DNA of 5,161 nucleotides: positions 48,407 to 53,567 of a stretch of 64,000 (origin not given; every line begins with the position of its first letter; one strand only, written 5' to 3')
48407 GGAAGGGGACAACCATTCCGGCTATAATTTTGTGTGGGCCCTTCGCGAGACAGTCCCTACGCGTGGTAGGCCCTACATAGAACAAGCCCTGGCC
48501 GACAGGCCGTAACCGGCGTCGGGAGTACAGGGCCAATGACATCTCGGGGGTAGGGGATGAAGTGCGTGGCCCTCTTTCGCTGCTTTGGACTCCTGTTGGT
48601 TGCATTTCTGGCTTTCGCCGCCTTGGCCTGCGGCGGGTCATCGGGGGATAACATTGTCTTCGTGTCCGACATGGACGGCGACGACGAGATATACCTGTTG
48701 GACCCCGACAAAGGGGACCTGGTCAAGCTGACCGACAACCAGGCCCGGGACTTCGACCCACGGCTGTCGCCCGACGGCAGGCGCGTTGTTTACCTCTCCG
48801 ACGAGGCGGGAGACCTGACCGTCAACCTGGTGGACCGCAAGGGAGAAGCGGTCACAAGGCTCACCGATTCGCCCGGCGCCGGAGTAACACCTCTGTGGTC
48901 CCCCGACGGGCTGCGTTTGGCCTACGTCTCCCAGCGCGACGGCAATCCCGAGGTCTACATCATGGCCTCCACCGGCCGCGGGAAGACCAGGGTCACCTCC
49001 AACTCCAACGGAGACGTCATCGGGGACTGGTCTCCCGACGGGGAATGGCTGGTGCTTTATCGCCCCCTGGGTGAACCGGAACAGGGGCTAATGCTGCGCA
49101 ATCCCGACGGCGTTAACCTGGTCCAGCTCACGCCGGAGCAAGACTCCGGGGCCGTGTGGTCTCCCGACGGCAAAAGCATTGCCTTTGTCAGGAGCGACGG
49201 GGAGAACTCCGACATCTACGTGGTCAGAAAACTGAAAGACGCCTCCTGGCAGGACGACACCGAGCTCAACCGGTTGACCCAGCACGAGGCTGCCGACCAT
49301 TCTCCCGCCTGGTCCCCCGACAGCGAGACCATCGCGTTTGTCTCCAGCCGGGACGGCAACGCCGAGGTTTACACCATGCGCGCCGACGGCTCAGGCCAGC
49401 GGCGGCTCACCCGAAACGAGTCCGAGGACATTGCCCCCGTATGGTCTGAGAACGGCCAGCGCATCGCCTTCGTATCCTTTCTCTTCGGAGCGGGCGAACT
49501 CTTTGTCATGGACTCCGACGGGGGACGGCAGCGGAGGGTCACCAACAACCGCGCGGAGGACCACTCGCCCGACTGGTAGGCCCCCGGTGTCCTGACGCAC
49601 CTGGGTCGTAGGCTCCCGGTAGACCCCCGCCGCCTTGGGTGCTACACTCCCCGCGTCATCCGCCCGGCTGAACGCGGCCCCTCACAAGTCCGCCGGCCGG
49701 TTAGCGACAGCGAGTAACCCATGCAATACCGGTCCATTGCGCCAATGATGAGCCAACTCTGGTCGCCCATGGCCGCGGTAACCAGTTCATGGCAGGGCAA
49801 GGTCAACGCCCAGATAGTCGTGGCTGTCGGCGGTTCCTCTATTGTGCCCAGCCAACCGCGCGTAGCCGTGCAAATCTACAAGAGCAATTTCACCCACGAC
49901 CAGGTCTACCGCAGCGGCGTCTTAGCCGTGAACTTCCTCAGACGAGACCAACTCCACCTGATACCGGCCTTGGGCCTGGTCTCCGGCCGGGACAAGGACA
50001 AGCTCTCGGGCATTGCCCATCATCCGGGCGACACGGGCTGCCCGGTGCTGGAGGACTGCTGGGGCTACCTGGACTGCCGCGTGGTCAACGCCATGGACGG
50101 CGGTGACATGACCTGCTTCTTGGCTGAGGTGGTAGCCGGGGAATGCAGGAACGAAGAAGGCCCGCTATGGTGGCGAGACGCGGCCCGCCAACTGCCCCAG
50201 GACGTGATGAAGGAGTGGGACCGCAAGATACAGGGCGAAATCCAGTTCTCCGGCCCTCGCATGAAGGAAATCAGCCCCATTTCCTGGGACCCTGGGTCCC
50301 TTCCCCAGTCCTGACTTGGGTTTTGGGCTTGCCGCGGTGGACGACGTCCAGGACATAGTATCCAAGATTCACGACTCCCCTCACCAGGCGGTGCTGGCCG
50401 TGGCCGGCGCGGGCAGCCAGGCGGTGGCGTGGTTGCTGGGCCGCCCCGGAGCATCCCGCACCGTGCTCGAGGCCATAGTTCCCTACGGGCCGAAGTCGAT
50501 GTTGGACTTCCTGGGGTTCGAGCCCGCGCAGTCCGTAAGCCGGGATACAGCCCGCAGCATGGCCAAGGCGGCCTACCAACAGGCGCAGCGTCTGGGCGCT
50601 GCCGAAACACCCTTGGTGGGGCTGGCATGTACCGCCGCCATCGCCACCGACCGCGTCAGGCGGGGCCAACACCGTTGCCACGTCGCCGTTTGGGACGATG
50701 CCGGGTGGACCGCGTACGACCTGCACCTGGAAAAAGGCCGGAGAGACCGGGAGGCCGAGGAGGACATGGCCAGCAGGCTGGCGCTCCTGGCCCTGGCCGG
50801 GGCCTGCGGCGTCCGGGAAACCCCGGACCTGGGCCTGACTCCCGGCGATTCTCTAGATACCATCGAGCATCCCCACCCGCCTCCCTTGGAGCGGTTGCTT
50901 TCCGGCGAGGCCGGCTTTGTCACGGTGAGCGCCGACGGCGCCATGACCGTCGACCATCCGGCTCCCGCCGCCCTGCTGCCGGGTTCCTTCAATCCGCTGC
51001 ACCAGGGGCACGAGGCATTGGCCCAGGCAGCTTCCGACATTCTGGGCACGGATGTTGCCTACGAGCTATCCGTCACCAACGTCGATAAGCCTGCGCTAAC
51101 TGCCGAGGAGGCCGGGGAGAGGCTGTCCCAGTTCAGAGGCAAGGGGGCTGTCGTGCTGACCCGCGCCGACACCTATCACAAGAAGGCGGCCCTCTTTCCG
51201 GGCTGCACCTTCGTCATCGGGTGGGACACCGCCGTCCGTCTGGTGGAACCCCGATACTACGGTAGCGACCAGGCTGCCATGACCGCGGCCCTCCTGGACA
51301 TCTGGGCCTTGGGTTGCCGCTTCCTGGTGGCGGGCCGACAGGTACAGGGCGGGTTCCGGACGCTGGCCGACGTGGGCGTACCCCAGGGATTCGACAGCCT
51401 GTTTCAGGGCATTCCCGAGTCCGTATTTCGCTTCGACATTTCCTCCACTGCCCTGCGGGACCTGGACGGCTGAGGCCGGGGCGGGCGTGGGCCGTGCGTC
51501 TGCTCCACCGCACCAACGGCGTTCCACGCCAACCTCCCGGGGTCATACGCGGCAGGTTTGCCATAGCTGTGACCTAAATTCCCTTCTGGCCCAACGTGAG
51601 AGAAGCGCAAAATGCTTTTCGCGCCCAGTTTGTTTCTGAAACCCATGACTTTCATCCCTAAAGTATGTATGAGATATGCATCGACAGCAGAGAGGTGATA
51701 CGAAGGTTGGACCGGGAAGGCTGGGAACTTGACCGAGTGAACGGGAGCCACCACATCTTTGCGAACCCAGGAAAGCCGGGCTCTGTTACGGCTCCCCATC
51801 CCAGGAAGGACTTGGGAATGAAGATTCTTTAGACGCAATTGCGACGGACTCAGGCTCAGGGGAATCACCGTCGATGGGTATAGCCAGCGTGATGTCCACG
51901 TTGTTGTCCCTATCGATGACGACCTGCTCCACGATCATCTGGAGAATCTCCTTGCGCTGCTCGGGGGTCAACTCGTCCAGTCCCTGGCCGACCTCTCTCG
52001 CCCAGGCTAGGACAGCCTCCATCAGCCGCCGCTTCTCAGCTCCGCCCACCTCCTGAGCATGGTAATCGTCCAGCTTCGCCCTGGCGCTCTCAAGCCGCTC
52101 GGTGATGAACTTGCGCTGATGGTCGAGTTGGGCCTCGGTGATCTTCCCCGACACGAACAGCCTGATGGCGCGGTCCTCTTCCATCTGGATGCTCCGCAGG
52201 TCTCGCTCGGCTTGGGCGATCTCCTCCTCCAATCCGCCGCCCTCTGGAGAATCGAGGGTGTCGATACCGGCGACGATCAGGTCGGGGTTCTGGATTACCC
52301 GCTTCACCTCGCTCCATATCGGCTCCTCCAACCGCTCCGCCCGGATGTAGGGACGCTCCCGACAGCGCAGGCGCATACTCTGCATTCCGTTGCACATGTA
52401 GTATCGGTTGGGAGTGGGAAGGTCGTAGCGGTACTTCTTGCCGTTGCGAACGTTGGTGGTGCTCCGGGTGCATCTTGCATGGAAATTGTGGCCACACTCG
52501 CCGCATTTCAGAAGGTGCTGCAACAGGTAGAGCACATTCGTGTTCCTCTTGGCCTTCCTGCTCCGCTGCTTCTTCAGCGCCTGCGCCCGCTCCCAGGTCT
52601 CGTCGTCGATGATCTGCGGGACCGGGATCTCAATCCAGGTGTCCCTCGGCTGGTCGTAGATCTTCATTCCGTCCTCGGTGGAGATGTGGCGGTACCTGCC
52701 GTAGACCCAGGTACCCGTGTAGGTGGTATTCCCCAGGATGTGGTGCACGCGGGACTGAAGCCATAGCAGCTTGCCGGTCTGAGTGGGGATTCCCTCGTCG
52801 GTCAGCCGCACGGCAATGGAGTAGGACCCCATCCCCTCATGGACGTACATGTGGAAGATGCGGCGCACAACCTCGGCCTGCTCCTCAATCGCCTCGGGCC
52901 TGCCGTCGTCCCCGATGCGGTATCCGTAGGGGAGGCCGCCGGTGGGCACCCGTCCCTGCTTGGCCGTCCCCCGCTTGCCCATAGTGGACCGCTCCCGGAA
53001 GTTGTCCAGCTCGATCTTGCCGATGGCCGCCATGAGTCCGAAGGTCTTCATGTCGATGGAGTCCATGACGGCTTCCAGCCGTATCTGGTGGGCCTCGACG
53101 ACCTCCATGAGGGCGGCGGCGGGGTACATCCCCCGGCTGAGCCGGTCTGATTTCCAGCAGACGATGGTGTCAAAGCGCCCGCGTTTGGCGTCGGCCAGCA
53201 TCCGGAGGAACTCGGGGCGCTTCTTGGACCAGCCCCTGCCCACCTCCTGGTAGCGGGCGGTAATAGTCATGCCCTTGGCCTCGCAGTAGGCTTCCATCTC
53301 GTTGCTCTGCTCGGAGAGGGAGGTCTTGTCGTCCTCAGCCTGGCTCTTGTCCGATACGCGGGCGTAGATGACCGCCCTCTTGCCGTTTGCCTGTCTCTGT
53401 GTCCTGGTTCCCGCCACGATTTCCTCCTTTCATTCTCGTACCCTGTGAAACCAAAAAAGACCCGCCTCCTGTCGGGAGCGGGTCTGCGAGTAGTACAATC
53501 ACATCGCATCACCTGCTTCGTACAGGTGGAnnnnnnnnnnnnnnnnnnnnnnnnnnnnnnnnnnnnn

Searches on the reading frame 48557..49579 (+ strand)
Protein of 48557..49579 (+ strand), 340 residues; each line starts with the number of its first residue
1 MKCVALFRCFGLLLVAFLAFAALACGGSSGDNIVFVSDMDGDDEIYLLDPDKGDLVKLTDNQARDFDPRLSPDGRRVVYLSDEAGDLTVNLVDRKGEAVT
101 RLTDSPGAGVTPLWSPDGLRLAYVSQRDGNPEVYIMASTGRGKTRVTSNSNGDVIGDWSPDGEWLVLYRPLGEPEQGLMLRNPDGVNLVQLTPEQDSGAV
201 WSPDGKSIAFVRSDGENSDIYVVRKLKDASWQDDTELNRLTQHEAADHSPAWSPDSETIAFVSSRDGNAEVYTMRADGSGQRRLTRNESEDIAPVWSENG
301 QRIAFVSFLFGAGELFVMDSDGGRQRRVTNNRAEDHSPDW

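Call 25: search_protein_families(library=ncbifam, proteins=[window:48557-49579:+], max_evalue=0.001)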
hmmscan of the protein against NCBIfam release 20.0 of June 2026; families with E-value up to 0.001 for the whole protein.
window:48557-49579:+ (340 aa): 7 families
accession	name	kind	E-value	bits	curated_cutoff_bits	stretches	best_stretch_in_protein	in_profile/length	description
TIGR02800.1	propeller_TolB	equivalog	2.6e-64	217.7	343.15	2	194-340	235-373/418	Tol-Pal system beta propeller repeat protein TolB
NF002183.0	PRK01029.1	equivalog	9.6e-35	120.4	405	3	180-340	218-378/429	Tol-Pal system protein TolB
NF053518.1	DipepPtdsDpp5Prph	equivalog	7.2e-31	107.4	900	3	268-332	41-105/655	dipeptidyl-peptidase Dpp5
NF033523.0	lasso_peptidase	equivalog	1.9e-29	102.9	400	2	245-292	88-134/638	Atxe2 family lasso peptide isopeptidase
NF003124.0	PRK04043.1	equivalog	2.1e-14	53.2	428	0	202-280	241-312/419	Tol-Pal system protein TolB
NF052339.1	hydrazine_alpha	equivalog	2.3e-06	25.8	800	0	236-300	94-160/804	hydrazine synthase subunit alpha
NF053607.1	CHU_0125_OmpA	equivalog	2.1e-05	23.3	620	1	197-281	222-313/639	CHU_0125 family OmpA-like outer membrane integrity protein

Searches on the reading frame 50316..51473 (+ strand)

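Call 25: search_protein_families(library=ncbifam, proteins=[window:50316-51473:+], max_evalue=0.001)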
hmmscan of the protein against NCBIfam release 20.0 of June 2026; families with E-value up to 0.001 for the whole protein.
window:50316-51473:+ (385 aa): 1 family
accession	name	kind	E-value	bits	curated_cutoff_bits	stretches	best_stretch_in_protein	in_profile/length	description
NF000843.0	PRK00071.2-2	equivalog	6.8e-05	22.5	240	1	218-272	14-69/212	nicotinate-nucleotide adenylyltransferase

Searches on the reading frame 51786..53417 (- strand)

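Call 25: search_protein_families(library=ncbifam, proteins=[window:51786-53417:-], max_evalue=0.001)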
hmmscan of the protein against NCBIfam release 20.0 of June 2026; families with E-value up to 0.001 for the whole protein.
window:51786-53417:- (543 aa): 6 families
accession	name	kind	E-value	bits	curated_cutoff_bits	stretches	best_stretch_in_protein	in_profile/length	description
NF047343.1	SCCmet_CcrB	equivalog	2.7e-38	132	900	1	9-507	3-498/542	cassette chromosome recombinase CcrB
NF041201.1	recomb_XisF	equivalog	3e-29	102.3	375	1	16-350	2-342/465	fdxN element excision recombinase XisF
NF047347.1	SCCmet_CcrC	equivalog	5.3e-27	94.5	900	1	14-509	4-512/558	cassette chromosome recombinase CcrC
NF047344.1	SCCmet_CcrA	equivalog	3.1e-22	79.3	700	1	14-379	3-329/442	cassette chromosome recombinase CcrA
NF033518.0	transpos_IS607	equivalog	1.1e-16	60.9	110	1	8-117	49-152/187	IS607 family transposase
NF049883.1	resolv_YneB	equivalog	1.2e-11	44.5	175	1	14-122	1-106/211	YneB family resolvase-like protein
